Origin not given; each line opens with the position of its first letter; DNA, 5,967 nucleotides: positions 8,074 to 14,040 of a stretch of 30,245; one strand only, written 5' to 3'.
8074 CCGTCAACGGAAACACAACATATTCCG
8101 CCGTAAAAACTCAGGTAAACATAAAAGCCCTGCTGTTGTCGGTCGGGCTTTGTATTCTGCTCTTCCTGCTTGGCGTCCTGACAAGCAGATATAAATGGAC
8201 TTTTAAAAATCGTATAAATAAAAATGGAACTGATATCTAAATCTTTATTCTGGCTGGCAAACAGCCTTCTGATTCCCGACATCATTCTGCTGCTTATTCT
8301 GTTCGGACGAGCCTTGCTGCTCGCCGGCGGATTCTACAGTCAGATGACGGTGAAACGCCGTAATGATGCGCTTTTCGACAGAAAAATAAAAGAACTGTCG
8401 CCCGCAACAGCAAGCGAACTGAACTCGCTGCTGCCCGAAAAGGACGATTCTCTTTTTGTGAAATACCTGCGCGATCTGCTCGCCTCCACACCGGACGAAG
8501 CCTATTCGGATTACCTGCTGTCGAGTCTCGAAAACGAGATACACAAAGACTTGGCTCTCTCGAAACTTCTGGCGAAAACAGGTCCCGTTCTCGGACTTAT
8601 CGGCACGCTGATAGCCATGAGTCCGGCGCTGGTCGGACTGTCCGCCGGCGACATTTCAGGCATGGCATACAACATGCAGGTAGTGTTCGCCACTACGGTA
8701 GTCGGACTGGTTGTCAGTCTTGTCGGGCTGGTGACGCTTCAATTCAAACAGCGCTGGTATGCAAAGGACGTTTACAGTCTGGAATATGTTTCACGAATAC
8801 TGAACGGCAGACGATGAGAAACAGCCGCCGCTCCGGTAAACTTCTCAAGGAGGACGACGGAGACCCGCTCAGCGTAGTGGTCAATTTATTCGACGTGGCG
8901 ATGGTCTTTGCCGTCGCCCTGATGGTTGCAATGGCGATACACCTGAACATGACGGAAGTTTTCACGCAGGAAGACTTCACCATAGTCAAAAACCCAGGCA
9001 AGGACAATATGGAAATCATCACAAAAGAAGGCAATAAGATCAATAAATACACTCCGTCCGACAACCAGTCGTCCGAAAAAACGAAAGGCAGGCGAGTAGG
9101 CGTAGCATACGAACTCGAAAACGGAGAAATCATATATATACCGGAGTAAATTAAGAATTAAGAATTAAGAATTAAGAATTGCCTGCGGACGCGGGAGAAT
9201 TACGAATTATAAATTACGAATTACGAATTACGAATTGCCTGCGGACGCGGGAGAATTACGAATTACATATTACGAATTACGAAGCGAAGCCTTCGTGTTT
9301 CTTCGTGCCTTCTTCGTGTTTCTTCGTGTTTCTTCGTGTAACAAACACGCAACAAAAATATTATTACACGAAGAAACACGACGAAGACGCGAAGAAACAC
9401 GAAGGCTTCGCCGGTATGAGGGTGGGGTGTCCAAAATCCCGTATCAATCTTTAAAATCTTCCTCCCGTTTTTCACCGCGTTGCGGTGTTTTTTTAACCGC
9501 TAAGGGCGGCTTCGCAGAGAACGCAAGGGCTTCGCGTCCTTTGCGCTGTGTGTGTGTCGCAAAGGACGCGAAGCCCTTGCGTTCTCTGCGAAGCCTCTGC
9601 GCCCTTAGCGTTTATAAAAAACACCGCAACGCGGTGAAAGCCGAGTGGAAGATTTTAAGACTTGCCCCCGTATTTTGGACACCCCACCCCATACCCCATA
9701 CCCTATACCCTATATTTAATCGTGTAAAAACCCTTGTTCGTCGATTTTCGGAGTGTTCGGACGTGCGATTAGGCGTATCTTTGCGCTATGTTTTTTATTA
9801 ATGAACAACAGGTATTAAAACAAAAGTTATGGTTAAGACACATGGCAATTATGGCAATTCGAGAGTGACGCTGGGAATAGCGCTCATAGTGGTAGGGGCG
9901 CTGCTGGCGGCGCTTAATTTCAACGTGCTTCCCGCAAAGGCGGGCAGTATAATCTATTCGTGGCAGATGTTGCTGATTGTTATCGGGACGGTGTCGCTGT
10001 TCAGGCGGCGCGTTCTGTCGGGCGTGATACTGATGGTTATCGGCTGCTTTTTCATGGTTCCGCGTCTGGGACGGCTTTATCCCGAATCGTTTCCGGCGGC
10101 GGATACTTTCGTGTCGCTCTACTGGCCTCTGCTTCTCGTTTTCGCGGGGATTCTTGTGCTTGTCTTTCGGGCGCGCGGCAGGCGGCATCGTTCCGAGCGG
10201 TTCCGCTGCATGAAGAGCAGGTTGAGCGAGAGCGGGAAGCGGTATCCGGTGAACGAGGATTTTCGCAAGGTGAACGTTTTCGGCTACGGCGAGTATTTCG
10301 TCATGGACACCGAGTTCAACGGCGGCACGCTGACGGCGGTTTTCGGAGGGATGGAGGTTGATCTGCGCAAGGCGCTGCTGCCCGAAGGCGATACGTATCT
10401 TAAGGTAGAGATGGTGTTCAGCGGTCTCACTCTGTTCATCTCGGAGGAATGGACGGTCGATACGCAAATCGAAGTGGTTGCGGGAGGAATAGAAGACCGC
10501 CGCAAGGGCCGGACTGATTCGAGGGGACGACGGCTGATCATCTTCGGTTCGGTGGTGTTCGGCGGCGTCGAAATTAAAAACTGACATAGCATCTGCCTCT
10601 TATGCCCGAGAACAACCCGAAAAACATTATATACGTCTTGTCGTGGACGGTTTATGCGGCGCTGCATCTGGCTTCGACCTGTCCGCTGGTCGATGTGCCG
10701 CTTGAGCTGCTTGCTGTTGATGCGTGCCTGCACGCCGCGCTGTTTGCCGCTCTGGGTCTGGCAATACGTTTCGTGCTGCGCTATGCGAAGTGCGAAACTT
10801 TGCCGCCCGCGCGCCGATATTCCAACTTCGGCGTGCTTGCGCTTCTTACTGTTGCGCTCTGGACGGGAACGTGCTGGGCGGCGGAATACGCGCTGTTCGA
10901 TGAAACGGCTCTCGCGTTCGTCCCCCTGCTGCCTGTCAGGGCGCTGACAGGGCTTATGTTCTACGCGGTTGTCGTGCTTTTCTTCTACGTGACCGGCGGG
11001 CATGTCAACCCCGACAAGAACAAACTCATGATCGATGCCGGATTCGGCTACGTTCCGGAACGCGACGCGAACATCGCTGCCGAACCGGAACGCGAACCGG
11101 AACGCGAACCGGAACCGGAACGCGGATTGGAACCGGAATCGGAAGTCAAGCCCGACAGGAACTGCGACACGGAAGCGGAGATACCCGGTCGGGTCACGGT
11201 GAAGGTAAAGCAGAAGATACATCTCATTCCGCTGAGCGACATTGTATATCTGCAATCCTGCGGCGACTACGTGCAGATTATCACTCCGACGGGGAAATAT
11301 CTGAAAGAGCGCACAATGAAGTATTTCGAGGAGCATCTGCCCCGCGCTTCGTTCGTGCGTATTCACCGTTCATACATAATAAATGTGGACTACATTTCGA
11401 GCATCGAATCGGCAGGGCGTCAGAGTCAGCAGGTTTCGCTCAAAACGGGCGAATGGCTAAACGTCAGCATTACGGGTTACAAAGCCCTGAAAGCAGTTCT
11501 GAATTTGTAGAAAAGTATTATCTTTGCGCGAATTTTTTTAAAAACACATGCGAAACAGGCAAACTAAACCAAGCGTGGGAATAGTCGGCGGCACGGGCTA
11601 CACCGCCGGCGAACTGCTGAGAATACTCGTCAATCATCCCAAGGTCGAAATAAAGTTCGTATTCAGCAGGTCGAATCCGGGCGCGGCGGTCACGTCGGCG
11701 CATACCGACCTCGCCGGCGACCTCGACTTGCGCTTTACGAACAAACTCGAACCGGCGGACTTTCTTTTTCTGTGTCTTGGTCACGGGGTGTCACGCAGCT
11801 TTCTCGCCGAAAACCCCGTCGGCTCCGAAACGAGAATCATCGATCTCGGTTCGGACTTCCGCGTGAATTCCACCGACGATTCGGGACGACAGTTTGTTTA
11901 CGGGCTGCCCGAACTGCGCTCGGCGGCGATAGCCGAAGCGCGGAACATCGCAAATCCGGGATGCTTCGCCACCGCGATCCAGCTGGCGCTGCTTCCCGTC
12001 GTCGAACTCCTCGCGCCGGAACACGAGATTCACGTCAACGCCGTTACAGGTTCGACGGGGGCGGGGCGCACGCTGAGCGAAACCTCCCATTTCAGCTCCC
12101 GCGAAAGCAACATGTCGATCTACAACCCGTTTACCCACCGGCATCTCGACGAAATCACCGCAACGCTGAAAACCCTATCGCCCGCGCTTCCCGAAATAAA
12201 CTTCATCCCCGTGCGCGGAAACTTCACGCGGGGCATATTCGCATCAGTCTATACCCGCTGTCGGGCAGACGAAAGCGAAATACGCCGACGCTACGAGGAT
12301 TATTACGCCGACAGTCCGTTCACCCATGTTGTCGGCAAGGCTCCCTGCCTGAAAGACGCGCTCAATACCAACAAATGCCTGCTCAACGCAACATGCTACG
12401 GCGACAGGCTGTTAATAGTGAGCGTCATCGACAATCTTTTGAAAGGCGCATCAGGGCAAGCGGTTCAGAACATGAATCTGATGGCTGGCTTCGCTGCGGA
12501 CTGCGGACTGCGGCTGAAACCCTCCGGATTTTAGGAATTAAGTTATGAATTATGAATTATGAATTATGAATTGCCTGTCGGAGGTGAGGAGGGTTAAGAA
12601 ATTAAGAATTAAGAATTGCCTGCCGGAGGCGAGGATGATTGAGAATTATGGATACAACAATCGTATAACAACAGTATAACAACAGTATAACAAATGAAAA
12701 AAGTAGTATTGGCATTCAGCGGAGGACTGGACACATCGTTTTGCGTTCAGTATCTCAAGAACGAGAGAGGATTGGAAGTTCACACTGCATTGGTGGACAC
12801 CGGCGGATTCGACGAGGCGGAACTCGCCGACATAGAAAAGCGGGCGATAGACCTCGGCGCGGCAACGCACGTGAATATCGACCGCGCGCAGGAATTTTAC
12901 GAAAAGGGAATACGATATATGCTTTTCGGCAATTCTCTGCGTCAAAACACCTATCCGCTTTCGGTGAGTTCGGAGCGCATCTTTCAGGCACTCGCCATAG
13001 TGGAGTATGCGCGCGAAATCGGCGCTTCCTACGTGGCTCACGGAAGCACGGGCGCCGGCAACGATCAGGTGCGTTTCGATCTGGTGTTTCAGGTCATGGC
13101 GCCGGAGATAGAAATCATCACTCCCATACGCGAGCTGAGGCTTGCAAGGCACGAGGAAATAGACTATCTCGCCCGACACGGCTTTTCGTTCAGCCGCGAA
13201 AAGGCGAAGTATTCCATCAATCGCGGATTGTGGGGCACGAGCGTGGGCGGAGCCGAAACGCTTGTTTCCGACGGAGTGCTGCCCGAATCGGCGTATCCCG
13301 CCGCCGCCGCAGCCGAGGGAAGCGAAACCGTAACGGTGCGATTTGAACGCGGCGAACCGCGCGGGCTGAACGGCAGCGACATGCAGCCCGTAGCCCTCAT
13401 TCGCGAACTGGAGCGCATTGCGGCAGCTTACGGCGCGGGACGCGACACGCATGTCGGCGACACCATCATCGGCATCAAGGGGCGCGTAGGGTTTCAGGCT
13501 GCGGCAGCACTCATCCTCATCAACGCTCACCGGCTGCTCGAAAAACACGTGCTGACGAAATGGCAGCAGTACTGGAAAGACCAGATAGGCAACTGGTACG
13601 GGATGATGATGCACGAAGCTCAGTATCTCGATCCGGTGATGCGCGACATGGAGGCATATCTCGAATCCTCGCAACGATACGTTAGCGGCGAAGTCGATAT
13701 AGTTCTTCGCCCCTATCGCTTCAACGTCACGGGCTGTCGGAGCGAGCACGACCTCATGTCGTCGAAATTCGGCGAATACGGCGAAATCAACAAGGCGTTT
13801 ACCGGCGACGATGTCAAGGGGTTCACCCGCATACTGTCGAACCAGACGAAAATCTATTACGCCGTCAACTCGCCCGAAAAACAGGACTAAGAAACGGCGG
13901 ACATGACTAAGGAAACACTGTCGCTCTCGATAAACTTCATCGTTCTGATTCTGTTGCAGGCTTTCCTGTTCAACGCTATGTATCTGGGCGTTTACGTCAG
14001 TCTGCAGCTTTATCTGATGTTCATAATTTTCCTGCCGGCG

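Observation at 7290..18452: One hairpin grammar, many vocabularies: candidate family of non-autonomous repeat elements colonising gene 3' ends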

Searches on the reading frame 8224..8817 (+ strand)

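Call 10: search_protein_families(library=pfam, proteins=[window:8224-8817:+])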
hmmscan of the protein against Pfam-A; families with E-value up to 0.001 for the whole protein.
window:8224-8817:+ (197 aa): 2 families
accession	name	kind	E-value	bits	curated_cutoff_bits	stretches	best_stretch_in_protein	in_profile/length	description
PF01618.21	MotA_ExbB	-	7.3e-11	42.4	22.9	1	77-185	9-124/127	MotA/TolQ/ExbB proton channel family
PF08229.16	SHR3_chaperone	-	0.00015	21.3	25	0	151-185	128-160/188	ER membrane protein SH3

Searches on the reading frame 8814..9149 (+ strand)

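Call 10: search_protein_families(library=pfam, proteins=[window:8814-9149:+])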
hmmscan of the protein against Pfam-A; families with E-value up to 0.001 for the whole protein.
window:8814-9149:+ (111 aa): 1 family
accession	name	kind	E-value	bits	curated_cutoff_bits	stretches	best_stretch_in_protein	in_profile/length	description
PF09919.14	DUF2149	-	1.1e-33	115.9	27.1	1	19-111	1-92/92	Uncharacterized conserved protein (DUF2149)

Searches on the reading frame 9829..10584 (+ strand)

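Call 10: search_protein_families(library=pfam, proteins=[window:9829-10584:+])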
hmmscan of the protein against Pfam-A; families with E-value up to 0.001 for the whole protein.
window:9829-10584:+ (251 aa): 3 families
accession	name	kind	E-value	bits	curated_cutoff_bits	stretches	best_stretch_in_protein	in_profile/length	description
PF22570.1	LiaF-TM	-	6.8e-13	49.7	27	1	15-115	2-95/98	LiaF transmembrane domain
PF18917.5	LiaI-LiaF-like_TM1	-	7.5e-12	45.6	27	2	13-55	1-40/42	LiaI-LiaF-like transmembrane region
PF09922.15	LiaF-like_C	-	1.7e-05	25.1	29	1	162-223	13-74/114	Cell wall-active antibiotics response LiaF, C-terminal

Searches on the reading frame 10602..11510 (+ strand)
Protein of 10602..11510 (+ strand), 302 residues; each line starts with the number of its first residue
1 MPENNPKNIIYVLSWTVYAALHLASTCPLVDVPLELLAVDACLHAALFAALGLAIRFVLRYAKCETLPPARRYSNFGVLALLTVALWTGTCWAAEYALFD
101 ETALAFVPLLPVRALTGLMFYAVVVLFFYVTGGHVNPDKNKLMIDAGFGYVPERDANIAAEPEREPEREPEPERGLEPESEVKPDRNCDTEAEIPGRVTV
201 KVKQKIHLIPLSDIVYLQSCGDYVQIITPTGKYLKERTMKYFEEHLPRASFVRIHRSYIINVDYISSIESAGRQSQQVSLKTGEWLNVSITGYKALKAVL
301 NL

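Call 10: search_protein_families(library=pfam, proteins=[window:10602-11510:+])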
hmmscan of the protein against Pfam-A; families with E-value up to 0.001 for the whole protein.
window:10602-11510:+ (302 aa): 2 families
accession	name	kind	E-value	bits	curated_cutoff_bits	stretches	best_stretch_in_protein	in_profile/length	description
PF04397.21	LytTR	-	8.4e-25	87.3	22.6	1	205-300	2-97/98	LytTr DNA-binding domain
PF05887.16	Trypan_PARP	-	0.00034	21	100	1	156-193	73-110/134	Procyclic acidic repetitive protein (PARP)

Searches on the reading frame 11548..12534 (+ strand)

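Call 10: search_protein_families(library=pfam, proteins=[window:11548-12534:+])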
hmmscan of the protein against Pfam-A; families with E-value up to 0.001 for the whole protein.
window:11548-12534:+ (328 aa): 3 families
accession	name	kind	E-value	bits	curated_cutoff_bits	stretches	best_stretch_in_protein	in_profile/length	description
PF22698.1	Semialdhyde_dhC_1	-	4.1e-44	150.8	27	1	139-296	1-165/165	Semialdehyde dehydrogenase, dimerisation domain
PF01118.30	Semialdhyde_dh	-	1.2e-25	90.7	26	1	10-130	2-120/121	Semialdehyde dehydrogenase, NAD binding domain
PF02774.23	Semialdhyde_dhC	-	2.1e-09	38.2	26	1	149-299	2-184/184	Semialdehyde dehydrogenase, dimerisation domain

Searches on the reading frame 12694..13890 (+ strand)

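Call 11: search_protein_families(library=pfam, proteins=[window:12694-13890:+])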
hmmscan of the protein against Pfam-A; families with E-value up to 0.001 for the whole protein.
window:12694-13890:+ (398 aa): 2 families
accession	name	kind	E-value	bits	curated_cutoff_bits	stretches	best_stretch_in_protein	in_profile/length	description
PF00764.25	Arginosuc_synth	-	1.8e-43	148.9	27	1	3-163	1-160/162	Arginosuccinate synthase N-terminal HUP domain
PF20979.2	Arginosuc_syn_C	-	6.9e-33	114.5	27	1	173-388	1-219/219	Arginosuccinate synthase C-terminal domain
